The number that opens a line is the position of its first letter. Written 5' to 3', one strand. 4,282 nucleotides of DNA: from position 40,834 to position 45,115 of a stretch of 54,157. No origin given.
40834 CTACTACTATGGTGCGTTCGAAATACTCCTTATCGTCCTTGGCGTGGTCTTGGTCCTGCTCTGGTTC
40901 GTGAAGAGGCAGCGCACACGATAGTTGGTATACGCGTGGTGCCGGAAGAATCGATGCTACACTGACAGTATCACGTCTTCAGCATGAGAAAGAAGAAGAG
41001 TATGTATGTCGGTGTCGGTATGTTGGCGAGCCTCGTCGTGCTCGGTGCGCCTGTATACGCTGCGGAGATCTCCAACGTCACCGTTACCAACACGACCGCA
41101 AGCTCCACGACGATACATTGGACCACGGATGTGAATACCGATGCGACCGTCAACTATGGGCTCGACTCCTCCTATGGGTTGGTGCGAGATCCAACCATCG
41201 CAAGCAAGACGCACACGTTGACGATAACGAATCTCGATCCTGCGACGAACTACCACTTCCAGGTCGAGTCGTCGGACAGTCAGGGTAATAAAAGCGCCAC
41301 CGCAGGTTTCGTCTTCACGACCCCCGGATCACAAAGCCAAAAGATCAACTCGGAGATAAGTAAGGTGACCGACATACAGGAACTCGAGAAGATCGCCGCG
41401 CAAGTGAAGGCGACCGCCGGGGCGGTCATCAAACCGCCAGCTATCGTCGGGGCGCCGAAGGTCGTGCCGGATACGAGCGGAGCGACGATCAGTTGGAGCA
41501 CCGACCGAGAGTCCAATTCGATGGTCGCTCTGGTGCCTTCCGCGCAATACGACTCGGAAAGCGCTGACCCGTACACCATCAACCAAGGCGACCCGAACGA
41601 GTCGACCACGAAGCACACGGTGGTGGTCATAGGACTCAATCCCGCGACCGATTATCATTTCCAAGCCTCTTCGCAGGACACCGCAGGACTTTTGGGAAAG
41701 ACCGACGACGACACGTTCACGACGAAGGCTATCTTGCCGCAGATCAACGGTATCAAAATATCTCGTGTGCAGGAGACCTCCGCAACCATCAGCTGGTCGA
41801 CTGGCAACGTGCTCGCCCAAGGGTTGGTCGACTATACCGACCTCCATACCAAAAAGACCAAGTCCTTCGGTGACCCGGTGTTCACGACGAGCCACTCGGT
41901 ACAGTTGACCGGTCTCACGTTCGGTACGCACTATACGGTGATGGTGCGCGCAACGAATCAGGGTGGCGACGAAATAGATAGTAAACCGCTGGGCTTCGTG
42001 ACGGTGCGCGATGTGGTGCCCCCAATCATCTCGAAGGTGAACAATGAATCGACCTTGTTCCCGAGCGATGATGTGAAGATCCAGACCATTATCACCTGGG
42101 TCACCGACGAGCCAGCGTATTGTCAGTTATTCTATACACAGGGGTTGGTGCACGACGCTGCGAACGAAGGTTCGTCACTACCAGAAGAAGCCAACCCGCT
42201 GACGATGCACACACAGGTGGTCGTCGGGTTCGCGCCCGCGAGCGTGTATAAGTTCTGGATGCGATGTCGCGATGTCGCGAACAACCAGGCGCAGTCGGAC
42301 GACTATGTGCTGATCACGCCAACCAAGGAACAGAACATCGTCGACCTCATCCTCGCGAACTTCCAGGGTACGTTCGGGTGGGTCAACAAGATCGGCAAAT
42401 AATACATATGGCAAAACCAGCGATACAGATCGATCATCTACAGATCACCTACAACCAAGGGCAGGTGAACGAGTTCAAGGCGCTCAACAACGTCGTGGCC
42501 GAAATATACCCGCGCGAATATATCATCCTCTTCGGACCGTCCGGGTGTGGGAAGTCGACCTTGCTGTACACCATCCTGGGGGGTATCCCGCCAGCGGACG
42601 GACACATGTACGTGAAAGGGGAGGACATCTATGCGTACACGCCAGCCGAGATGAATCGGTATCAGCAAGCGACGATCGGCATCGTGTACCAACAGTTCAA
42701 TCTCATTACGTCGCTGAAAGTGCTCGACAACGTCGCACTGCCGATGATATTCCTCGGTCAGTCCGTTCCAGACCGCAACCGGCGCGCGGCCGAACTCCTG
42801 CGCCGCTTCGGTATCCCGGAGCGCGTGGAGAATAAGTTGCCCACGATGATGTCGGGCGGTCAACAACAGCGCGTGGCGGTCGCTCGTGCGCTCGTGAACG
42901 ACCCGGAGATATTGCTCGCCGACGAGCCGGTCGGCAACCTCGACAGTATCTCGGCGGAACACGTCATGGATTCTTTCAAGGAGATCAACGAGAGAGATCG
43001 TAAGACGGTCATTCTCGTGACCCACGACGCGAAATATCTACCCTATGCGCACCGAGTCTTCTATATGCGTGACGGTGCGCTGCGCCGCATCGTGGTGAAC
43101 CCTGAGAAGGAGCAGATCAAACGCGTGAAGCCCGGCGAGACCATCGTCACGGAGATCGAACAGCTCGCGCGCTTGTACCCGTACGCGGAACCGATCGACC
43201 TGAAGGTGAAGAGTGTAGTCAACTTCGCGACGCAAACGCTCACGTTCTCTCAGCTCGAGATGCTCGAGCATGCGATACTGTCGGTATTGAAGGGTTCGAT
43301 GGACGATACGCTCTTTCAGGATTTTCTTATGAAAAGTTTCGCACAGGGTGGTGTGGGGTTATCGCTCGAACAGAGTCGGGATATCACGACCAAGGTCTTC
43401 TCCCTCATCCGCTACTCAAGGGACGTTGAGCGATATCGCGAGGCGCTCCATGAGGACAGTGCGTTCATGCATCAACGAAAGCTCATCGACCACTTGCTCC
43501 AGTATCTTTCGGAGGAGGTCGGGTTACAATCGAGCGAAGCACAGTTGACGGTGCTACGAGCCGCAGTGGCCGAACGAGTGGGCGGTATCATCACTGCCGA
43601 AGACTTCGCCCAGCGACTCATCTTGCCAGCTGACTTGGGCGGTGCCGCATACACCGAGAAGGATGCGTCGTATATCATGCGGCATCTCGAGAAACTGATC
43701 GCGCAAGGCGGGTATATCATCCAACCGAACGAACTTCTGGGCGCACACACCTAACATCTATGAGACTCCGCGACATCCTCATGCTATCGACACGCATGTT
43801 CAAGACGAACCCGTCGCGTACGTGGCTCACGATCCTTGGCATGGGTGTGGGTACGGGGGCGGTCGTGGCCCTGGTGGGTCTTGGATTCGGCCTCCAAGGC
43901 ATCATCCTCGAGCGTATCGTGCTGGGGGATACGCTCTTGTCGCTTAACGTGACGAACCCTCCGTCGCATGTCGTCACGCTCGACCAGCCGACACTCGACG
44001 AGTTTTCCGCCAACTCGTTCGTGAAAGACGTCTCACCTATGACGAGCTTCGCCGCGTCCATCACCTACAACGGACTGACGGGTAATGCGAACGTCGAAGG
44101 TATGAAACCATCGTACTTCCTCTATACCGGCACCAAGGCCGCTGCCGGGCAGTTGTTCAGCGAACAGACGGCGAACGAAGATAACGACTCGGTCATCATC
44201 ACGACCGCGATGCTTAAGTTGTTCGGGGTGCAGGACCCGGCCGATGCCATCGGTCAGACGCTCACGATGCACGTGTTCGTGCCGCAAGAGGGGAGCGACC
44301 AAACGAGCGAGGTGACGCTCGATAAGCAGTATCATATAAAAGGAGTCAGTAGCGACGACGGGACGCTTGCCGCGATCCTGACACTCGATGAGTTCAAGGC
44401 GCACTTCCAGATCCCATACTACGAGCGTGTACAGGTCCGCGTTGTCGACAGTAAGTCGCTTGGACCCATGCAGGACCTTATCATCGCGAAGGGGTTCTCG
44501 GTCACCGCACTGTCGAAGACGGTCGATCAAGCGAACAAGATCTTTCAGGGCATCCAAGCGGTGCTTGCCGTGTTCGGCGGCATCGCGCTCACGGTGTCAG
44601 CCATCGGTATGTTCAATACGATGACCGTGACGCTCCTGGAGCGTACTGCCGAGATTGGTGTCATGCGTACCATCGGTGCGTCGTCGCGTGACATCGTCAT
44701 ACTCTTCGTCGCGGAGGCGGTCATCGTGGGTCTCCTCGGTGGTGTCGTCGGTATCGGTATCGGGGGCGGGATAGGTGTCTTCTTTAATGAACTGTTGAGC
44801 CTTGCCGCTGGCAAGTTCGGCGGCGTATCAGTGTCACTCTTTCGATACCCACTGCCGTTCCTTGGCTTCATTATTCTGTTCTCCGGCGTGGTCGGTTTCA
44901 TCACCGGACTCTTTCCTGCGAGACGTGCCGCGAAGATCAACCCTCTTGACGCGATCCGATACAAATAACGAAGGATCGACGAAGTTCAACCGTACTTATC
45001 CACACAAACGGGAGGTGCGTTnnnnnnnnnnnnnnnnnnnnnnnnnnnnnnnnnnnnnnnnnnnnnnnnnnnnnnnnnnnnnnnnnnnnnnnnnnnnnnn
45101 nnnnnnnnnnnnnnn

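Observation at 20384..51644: Non-cellulosomal cohesin-dockerin network built around the giant gene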

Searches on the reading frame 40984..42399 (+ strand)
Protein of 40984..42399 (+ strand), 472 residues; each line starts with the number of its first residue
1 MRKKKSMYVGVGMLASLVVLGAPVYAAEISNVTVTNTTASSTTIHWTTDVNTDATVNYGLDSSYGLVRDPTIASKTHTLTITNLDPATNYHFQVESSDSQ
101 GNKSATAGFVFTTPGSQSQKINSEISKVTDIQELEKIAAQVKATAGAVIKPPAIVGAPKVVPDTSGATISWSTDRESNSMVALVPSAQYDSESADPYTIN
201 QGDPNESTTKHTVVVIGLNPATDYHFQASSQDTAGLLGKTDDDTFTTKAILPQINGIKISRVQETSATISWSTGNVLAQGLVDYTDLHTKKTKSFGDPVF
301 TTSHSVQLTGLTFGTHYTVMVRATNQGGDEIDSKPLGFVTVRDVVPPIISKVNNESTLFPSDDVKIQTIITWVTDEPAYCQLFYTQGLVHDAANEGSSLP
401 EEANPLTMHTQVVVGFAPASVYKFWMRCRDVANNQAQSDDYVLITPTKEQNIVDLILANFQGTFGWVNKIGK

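Call 11: search_protein_families(library=pfam, proteins=[window:40984-42399:+], max_evalue=0.01)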
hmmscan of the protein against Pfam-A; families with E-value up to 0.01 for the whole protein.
window:40984-42399:+ (472 aa): 8 families
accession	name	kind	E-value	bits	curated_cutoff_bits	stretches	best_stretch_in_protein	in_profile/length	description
PF16656.11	Pur_ac_phosph_N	-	1.2e-22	80.7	30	3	31-111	5-91/93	Purple acid Phosphatase, N-terminal domain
PF00041.27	fn3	-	4.9e-21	75.2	25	2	254-336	3-81/84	Fibronectin type III domain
PF25059.1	FN3_DSCAM-DSCAML_C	-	1.4e-11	45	39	1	73-111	41-79/89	DSCAM/DSCAML C-terminal Fn3-like domain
PF09294.16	Interfer-bind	-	2.9e-05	24.7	21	0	72-104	60-92/104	Interferon-alpha/beta receptor, fibronectin type III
PF16893.11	fn3_2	-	0.00012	22.6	27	0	252-327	3-77/89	Fibronectin type III domain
PF17425.8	Arylsulfotran_N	-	0.00014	22.4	24.2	0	300-331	48-79/88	Arylsulfotransferase Ig-like domain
PF16655.11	PhoD_N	-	0.00044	21.2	30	0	75-105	57-84/90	PhoD-like phosphatase, N-terminal domain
PF25814.1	fn3_SORL1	-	0.0014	19.1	27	0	28-94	4-69/90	SORL1-like, fn3 domain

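Call 62: find_related_loci(query=A5, collection=metagenome_contigs, flank=10000)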
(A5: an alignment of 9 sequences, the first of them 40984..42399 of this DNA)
Query A5 (472 aa) in metagenome_contigs; peptide patterns used: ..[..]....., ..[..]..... (x = any residue, [..] = any of these).
261 stretches matched a pattern; 84 encode a relative of the query (tblastn E <= 1e-3); the best 80 are kept; 80 distinct loci.
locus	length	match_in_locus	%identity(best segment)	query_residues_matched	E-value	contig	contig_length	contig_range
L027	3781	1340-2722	72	10-471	0e+0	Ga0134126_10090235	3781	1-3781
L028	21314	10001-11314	62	28-472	0e+0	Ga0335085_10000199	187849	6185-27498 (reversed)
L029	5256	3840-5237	56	5-472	0e+0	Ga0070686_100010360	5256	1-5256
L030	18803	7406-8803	59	11-472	8e-179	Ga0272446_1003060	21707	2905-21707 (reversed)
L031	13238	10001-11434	54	10-471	8e-176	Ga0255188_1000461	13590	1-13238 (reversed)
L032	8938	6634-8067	54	10-471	7e-176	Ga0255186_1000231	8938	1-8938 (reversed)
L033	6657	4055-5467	55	1-472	1e-173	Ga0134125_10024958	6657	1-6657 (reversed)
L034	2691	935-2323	55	13-472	0e+0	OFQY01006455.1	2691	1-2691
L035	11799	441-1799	56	20-472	2e-171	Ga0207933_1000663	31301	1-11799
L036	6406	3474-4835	54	12-472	3e-172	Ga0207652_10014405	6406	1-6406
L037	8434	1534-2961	55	15-471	7e-171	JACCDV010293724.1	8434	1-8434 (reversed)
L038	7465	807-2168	54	12-472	2e-171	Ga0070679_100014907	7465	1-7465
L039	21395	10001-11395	56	2-472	1e-169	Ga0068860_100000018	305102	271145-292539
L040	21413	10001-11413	54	1-472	4e-169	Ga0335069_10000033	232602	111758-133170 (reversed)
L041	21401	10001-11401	53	6-472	5e-169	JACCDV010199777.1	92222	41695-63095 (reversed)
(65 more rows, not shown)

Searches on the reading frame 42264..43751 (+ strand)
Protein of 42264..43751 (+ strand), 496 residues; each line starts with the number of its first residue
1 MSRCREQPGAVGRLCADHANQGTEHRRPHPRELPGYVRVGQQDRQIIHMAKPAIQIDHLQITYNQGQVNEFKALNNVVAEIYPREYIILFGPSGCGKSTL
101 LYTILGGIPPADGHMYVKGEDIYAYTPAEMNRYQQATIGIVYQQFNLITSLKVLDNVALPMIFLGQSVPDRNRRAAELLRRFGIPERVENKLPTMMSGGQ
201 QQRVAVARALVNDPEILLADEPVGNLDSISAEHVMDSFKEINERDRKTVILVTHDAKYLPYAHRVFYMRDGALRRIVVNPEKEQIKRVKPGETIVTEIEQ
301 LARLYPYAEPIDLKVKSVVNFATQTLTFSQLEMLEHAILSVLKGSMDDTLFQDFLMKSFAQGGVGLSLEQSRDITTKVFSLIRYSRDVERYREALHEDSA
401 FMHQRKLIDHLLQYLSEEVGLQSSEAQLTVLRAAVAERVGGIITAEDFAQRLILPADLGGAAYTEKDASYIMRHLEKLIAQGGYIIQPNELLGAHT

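Call 11: search_protein_families(library=pfam, proteins=[window:42264-43751:+], max_evalue=0.01)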
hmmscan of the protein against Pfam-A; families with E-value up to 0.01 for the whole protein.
window:42264-43751:+ (496 aa): 10 families
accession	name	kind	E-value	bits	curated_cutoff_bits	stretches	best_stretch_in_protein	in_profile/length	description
PF00005.33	ABC_tran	-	7.4e-31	108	25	1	74-223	1-136/137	ABC transporter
PF02463.25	SMC_N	-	0.00044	20.2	40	1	68-266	7-209/220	RecF/RecN/SMC N terminal domain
PF00437.27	T2SSE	-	0.0007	18.8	24.9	1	74-121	134-178/370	Type II/IV secretion system protein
PF13481.12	AAA_25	-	0.002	18.2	27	0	69-102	17-51/195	AAA domain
PF13304.12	AAA_21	-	0.0027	18.3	27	0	88-104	3-19/304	AAA domain, putative AbiEii toxin, Type IV TA system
PF01637.24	ATPase_2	-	0.0031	17.8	33.2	0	78-104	14-40/225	ATPase domain predominantly from Archaea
PF13191.12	AAA_16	-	0.0036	18.3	32.6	0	70-114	11-52/167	AAA ATPase domain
PF13173.12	AAA_14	-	0.0039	17.6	27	1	85-131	3-49/129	AAA domain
PF03193.22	RsgA_GTPase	-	0.0041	17.4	30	1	69-106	92-128/174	RsgA GTPase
PF13555.12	AAA_29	-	0.0048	17.1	27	1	72-101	10-39/61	P-loop containing region of AAA domain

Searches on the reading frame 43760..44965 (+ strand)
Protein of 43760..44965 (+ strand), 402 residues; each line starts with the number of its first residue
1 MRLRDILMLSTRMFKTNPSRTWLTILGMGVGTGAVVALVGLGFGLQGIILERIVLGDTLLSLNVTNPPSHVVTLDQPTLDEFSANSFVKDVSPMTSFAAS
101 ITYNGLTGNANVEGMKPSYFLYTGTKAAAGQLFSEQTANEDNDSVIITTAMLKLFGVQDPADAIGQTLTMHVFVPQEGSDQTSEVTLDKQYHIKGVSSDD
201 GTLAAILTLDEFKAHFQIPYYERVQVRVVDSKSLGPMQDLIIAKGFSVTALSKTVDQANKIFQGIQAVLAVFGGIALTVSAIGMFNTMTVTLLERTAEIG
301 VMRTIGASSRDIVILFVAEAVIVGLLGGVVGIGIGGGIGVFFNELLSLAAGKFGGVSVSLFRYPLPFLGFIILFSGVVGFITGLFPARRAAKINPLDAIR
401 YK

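Call 11: search_protein_families(library=pfam, proteins=[window:43760-44965:+], max_evalue=0.01)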
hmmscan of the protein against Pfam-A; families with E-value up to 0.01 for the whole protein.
window:43760-44965:+ (402 aa): 2 families
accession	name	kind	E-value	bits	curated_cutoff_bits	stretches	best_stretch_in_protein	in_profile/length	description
PF12704.14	MacB_PCD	-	4e-18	66.9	27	1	21-241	1-204/207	MacB-like periplasmic core domain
PF02687.27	FtsX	-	5.1e-17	62.5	25.5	1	271-395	2-120/120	FtsX-like permease C-terminal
